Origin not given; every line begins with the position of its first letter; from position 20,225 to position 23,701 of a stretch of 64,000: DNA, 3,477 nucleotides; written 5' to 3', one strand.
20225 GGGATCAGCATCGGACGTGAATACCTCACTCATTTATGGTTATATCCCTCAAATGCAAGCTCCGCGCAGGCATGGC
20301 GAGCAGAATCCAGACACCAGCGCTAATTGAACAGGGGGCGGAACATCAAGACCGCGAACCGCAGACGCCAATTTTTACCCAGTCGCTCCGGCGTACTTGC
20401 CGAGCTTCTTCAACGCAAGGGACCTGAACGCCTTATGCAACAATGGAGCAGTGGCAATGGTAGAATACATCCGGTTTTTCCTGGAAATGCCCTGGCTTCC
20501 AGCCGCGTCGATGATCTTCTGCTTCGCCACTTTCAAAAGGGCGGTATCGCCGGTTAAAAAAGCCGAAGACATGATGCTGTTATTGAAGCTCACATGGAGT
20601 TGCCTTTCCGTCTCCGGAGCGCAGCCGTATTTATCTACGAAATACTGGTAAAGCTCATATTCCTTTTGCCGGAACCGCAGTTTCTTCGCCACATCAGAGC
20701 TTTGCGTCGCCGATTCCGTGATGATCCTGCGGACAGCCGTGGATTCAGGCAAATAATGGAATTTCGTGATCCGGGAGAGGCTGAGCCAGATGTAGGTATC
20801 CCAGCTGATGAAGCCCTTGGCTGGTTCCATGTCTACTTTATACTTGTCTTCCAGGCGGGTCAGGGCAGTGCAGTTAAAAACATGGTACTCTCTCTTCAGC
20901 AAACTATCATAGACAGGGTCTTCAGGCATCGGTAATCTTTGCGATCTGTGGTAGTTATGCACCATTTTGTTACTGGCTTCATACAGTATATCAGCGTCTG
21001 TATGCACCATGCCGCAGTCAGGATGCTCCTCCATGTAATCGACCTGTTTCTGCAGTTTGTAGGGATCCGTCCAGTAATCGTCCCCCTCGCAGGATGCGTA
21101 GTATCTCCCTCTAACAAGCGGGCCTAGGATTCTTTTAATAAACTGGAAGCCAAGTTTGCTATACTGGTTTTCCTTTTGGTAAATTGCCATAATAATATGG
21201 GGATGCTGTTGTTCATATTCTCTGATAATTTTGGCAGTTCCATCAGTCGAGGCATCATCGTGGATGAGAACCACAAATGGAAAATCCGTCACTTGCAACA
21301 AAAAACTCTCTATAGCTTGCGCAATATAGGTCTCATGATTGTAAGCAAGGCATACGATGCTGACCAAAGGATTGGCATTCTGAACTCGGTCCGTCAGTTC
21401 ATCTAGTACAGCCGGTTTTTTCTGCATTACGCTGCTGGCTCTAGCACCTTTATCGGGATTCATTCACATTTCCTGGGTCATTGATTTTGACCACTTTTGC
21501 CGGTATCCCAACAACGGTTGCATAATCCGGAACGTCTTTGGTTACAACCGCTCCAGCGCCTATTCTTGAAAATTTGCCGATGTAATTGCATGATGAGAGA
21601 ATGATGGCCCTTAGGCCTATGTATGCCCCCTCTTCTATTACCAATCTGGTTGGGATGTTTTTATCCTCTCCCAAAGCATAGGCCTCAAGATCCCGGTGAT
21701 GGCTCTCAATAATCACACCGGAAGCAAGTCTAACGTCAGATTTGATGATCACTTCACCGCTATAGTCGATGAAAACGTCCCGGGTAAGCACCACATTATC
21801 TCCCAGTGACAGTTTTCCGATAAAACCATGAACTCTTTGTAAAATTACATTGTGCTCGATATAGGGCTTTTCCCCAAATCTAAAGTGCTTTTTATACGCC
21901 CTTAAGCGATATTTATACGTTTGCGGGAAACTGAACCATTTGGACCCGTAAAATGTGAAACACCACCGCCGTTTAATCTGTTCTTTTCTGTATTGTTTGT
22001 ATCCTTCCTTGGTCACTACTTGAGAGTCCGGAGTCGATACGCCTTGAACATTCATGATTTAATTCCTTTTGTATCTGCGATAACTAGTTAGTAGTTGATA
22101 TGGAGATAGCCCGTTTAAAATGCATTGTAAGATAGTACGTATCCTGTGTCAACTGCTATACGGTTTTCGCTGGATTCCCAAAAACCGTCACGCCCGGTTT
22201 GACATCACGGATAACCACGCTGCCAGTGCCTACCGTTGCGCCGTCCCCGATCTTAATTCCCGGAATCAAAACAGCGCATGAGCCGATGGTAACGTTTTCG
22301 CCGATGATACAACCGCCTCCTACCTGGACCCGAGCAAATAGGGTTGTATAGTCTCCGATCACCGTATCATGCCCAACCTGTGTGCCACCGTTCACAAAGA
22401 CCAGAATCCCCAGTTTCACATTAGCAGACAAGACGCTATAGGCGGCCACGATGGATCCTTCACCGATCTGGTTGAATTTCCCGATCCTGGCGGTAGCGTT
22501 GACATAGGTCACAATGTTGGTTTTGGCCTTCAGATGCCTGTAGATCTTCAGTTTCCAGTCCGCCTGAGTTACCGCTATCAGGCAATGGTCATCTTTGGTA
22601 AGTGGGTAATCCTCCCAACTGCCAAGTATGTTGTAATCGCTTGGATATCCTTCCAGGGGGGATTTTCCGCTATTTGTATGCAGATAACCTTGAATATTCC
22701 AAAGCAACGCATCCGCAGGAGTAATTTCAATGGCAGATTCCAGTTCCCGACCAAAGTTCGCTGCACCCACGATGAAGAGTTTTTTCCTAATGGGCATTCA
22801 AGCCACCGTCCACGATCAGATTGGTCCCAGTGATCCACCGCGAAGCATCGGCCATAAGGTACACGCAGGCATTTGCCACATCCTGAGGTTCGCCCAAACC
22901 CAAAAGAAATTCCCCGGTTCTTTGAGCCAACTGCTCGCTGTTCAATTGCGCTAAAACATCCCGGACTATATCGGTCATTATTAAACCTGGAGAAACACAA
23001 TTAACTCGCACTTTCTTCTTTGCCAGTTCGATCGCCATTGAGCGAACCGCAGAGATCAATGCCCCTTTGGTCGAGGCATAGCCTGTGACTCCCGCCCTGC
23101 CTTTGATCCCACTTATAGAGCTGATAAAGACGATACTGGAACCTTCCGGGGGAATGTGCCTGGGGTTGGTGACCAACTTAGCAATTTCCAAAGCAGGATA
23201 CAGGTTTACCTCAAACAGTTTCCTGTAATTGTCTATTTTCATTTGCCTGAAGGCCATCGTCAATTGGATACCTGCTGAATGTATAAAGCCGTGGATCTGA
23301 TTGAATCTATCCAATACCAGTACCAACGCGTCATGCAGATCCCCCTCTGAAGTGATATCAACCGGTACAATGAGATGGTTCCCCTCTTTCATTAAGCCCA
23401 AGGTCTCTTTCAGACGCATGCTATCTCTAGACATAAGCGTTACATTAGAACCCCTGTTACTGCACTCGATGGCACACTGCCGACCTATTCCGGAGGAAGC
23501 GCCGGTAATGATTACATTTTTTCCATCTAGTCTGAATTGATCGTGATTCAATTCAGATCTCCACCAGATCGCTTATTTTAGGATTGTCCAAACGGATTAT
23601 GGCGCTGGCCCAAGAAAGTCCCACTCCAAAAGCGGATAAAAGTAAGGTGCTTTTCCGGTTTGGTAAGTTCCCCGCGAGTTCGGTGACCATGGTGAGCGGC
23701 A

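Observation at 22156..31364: Stand-alone acyl-assembly line (4 KASIII-fold proteins, 3 ketoreductase-type SDRs, 2 ACPs, 1 adenylate-forming ligase) wired to a NeuD/PglD-type transferase inside a glycan locus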

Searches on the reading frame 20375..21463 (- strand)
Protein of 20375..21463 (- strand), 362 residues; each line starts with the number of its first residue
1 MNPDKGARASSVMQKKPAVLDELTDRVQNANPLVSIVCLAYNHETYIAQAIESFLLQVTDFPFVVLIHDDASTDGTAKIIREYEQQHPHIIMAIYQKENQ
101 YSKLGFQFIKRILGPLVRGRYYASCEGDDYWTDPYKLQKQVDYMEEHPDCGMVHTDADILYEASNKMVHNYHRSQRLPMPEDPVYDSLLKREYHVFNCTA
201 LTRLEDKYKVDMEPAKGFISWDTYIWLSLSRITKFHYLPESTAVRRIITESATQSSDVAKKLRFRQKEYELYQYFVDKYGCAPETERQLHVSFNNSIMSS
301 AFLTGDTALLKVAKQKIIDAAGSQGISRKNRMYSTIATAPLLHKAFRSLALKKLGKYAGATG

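Call 7: search_protein_families(library=pfam, proteins=[window:20375-21463:-], max_evalue=0.001)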
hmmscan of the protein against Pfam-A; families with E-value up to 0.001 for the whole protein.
window:20375-21463:- (362 aa): 2 families
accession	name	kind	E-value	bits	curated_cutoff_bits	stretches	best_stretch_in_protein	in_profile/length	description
PF00535.33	Glycos_transf_2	-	2.2e-14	54.1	23.3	1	35-171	1-131/168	Glycosyl transferase family 2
PF13641.12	Glyco_tranf_2_3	-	1.5e-05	25.5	27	1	34-266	3-227/230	Glycosyltransferase like family 2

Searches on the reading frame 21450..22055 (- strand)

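Call 7: search_protein_families(library=pfam, proteins=[window:21450-22055:-], max_evalue=0.001)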
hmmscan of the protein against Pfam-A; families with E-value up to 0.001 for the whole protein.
window:21450-22055:- (201 aa): 1 family
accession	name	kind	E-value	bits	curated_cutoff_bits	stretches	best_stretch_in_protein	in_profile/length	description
PF00132.30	Hexapep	-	0.00022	21.2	27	0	139-173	3-36/36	Bacterial transferase hexapeptide (six repeats)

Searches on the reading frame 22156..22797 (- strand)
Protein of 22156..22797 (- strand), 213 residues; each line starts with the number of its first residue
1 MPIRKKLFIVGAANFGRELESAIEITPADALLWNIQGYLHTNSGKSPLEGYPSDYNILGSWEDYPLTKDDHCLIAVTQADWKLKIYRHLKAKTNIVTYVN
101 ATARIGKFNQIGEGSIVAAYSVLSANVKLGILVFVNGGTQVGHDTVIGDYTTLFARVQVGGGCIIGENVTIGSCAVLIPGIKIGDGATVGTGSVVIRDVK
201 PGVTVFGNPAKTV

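Call 3: search_protein_families(library=pfam, proteins=[window:22156-22797:-], max_evalue=0.001)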
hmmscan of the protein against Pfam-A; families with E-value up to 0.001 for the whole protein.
window:22156-22797:- (213 aa): 3 families
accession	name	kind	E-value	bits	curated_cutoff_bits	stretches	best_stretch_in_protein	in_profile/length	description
PF00132.30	Hexapep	-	6e-18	64.2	27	2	144-177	1-34/36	Bacterial transferase hexapeptide (six repeats)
PF25084.1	LbH_EIF2B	-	1.2e-06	29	54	1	136-199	19-79/105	EIF2B subunit epsilon LbH domain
PF14602.12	Hexapep_2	-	4.7e-05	23.5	27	1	164-195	3-32/34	Hexapeptide repeat of succinyl-transferase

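Call 4: search_protein_families(library=ncbifam, proteins=[window:22156-22797:-], max_evalue=0.001)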
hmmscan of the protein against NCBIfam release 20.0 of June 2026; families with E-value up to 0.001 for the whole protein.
window:22156-22797:- (213 aa): 40 families (the best 25 are shown)
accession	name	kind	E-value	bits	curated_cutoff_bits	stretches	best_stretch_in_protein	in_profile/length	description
TIGR03570.1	NeuD_NnaD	subfamily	1.4e-45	155.4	160.8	1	6-211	1-202/202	NeuD/PglB/VioB family sugar acetyltransferase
TIGR01853.1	lipid_A_lpxD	equivalog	3.6e-20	72.1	242.5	2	67-177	63-173/325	UDP-3-O-(3-hydroxymyristoyl)glucosamine N-acyltransferase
NF002060.0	PRK00892.1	subfamily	1e-13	51.2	207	1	140-212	241-314/345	UDP-3-O-(3-hydroxymyristoyl)glucosamine N-acyltransferase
NF003657.0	PRK05289.1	equivalog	2.3e-13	49.8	226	1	140-211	120-191/264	acyl-ACP--UDP-N-acetylglucosamine O-acyltransferase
NF058585.1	HptprglPActTf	PfamEq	5.9e-13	48.7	300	1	139-212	78-156/172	heptaprenylglyceryl phosphate O-acetyltransferase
NF000490.1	chloram_CatB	equivalog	5.9e-13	48.6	350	1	158-213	106-161/210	type B chloramphenicol O-acetyltransferase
NF033468.1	stregram_VatI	exception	6.7e-13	48.9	415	1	150-212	100-162/208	streptogramin A O-acetyltransferase Vat(I)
NF000504.1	stregram_VatH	exception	2.6e-12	47.1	475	1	156-212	111-167/216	streptogramin A O-acetyltransferase Vat(H)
NF000311.1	Vat_ABCDEFH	equivalog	3.5e-12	46.3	300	1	161-212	109-160/201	Vat family streptogramin A O-acetyltransferase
NF000111.1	stregram_VatD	exception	3.9e-11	43.1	400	1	99-212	57-163/209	streptogramin A O-acetyltransferase Vat(D)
TIGR03308.1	phn_thr-fam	hypoth_equivalog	5e-11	42.8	201.65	1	164-212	110-158/204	phosphonate metabolim protein, transferase hexapeptide repeat family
TIGR03532.1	DapD_Ac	equivalog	8.6e-11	41.9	231.75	1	90-213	100-211/231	2,3,4,5-tetrahydropyridine-2,6-dicarboxylate N-acetyltransferase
NF041874.1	EPS_EpsC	equivalog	1.1e-09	38.2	150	1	125-212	66-163/168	serine O-acetyltransferase EpsC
NF007499.0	PRK10092.1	equivalog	1.8e-09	37.7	314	1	159-212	126-179/183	maltose O-acetyltransferase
TIGR01852.1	lipid_A_lpxA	equivalog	2.1e-09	37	231.05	1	101-211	75-186/254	acyl-ACP--UDP-N-acetylglucosamine O-acyltransferase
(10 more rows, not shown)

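Call 25: search_solved_structures(query=window:22156-22797:-, max_evalue=0.00001)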
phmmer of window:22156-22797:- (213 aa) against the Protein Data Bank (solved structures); distinct sequences matched with E-value up to 0.00001: 66 (the best 60 are shown).
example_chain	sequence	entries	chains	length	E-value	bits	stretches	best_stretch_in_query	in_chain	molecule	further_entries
7txp_A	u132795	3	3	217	6.3e-22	81.5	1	5-212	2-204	VioB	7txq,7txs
4m9c_A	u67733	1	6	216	2.5e-17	66.4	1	10-211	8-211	Bacterial transferase hexapeptide (Three repeats) family protein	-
7l7z_AAA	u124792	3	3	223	2.2e-14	56.8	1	69-211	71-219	Putative acetyl transferase protein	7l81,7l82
7l7y_AAA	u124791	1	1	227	2.4e-14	56.7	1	69-211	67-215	Putative acetyl transferase protein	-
4ea7_A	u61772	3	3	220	2.1e-13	53.6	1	93-211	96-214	Perosamine N-acetyltransferase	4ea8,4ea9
4eaa_A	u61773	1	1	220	2.5e-12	50.1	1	93-211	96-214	Perosamine N-acetyltransferase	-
4m98_A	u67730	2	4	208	3.1e-12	49.8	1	99-212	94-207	Pilin glycosylation protein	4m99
8j40_A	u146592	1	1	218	6.2e-12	48.8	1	157-212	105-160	CatB8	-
4eab_A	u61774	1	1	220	6.6e-12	48.7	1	93-211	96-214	Perosamine N-acetyltransferase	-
4e6t_A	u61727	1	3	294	5.7e-11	45.6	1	125-211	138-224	Acyl-[acyl-carrier-protein]--UDP-N-acetylglucosamine O-acyltransferase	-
6mfk_A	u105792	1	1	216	1.1e-10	44.8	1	160-212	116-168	Chloramphenicol acetyltransferase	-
3r0s_A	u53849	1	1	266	1.2e-10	44.5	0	96-190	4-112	Acyl-[acyl-carrier-protein]--UDP-N-acetylglucosamine O-acyltransferase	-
7hzv_A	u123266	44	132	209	1.2e-10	44.5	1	155-211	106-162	Streptogramin A acetyltransferase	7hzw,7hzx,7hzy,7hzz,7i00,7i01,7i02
1khr_A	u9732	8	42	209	1.3e-10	44.5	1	155-211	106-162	STREPTOGRAMIN A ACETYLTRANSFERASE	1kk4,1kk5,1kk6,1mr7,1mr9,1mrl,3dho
4e6u_A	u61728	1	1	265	1.3e-10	44.5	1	125-211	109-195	Acyl-[acyl-carrier-protein]--UDP-N-acetylglucosamine O-acyltransferase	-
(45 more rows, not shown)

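Call 66: search_solved_structures(query=window:22156-22797:-, max_evalue=1e-12, show_alignments=5)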
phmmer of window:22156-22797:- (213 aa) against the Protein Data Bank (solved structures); distinct sequences matched with E-value up to 1e-12: 5.
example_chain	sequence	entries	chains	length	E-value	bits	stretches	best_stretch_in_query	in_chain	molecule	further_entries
7txp_A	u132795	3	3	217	6.3e-22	81.5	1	5-212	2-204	VioB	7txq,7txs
4m9c_A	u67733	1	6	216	2.5e-17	66.4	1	10-211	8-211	Bacterial transferase hexapeptide (Three repeats) family protein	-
7l7z_AAA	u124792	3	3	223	2.2e-14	56.8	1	69-211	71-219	Putative acetyl transferase protein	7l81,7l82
7l7y_AAA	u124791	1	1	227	2.4e-14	56.7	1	69-211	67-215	Putative acetyl transferase protein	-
4ea7_A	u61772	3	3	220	2.1e-13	53.6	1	93-211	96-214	Perosamine N-acetyltransferase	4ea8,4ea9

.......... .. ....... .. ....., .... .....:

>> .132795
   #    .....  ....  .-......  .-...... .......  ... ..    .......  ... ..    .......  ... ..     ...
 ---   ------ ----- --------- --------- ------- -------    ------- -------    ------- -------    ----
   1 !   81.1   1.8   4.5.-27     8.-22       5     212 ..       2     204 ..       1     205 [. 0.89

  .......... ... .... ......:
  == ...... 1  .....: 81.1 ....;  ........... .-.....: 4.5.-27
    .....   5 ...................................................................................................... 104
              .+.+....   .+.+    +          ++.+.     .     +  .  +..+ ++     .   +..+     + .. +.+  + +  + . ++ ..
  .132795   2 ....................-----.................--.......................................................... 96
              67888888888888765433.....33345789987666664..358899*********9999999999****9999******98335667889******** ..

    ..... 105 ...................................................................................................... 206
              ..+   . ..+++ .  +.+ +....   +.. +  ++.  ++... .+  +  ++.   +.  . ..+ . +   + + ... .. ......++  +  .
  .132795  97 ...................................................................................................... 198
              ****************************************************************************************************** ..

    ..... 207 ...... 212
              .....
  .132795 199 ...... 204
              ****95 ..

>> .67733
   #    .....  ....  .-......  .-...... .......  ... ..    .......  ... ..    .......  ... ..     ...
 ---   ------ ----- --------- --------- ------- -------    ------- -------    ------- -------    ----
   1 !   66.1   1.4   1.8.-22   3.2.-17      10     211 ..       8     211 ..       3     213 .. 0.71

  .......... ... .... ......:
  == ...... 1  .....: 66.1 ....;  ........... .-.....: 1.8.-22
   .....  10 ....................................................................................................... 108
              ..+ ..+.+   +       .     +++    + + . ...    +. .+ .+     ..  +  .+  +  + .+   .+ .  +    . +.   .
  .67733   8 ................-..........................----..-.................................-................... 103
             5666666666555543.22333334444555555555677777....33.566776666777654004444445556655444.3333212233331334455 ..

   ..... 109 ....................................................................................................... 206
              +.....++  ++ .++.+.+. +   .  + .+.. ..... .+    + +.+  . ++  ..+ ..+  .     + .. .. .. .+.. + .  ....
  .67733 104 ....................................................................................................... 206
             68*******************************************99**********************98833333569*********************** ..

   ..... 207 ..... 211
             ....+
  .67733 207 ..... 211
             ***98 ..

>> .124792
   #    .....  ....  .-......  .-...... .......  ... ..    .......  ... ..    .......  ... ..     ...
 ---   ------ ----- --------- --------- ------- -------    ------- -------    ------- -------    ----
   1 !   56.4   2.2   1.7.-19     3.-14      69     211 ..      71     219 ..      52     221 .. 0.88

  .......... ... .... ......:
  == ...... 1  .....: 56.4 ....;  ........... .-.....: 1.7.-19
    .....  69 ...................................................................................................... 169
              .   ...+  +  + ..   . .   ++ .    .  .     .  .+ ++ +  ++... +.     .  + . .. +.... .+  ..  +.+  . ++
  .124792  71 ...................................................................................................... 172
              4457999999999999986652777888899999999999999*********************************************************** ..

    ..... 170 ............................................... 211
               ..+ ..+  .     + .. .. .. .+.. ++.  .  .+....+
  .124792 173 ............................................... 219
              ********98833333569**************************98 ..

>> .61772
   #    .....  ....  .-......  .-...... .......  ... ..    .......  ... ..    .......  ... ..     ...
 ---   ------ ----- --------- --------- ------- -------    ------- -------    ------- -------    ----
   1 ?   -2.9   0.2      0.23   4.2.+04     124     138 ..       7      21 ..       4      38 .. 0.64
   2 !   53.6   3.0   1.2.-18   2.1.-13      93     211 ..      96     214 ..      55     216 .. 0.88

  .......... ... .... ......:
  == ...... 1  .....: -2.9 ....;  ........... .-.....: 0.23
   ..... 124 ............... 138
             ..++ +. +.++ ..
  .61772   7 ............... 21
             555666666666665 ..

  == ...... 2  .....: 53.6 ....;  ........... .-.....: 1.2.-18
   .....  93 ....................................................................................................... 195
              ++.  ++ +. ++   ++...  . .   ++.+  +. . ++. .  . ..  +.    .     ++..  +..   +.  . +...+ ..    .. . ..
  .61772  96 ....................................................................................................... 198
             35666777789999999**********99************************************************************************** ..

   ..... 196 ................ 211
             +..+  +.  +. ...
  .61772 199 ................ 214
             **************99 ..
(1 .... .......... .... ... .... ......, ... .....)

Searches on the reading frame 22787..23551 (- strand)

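Call 3: search_protein_families(library=pfam, proteins=[window:22787-23551:-], max_evalue=0.001)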
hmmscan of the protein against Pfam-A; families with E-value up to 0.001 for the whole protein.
window:22787-23551:- (254 aa): 4 families
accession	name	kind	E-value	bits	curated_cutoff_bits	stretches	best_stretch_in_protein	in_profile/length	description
PF13561.12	adh_short_C2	-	4.3e-52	177.5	27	1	17-252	1-236/236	Enoyl-(Acyl carrier protein) reductase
PF00106.31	adh_short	-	1.4e-39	136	26.6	1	11-201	1-192/195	short chain dehydrogenase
PF08659.16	KR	-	2.3e-13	50.9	22.6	1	13-165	3-156/180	KR domain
PF23441.1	SDR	-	2.2e-05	24.4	27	1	133-251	138-255/258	SDR-like rossmann domain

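Call 4: search_protein_families(library=ncbifam, proteins=[window:22787-23551:-], max_evalue=0.001)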
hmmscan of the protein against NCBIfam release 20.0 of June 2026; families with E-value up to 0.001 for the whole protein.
window:22787-23551:- (254 aa): 232 families (the best 25 are shown)
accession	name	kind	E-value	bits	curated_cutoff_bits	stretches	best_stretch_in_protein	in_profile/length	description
NF005559.1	PRK07231.1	subfamily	1.2e-56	192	215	1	7-251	1-247/249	glucose 1-dehydrogenase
NF052558.1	MBtsdlDhBudC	equivalog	4.2e-47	160.8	270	1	9-253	2-243/250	meso-2,3-butanediol dehydrogenase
NF004791.0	PRK06138.1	equivalog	1.9e-43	148.6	312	1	7-253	2-251/252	SDR family oxidoreductase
TIGR01830.1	3oxo_ACP_reduc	equivalog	4.1e-43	147.8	297.75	1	13-251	1-238/239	3-oxoacyl-[acyl-carrier-protein] reductase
NF053807.1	RhamDHLra1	equivalog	6.9e-43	147.1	400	1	8-251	2-247/252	L-rhamnose 1-dehydrogenase Lra1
NF006693.0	PRK09242.1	equivalog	3e-42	144.5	328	1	2-253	2-255/258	SDR family oxidoreductase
NF009466.0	PRK12826.1-2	subfamily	5.8e-42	143.9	222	1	11-252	4-245/248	3-oxoacyl-ACP reductase FabG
NF006070.0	PRK08213.1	subfamily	9.9e-42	143.2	279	1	3-253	5-258/259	gluconate 5-dehydrogenase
NF004198.0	PRK05653.1-3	equivalog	1.7e-41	142.3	296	1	8-251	5-246/248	3-oxoacyl-ACP reductase FabG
NF004203.0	PRK05653.2-4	subfamily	9.4e-41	139.9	313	1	7-250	3-255/260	3-oxoacyl-ACP reductase FabG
NF004818.0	PRK06172.1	equivalog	1.1e-40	139.6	336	1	7-253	4-252/253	SDR family oxidoreductase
NF005681.0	PRK07478.1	subfamily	2.6e-40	138.4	267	1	7-252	3-250/254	SDR family oxidoreductase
NF047420.2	EF_P_mod_YmfI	equivalog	8.4e-40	137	238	1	13-251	2-235/236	elongation factor P 5-aminopentanone reductase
NF004200.0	PRK05653.1-5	equivalog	1.5e-39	136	273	1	11-251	3-241/242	3-oxoacyl-ACP reductase FabG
NF005473.0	PRK07069.1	equivalog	3.7e-39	134.9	339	1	2-253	2-261/262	SDR family oxidoreductase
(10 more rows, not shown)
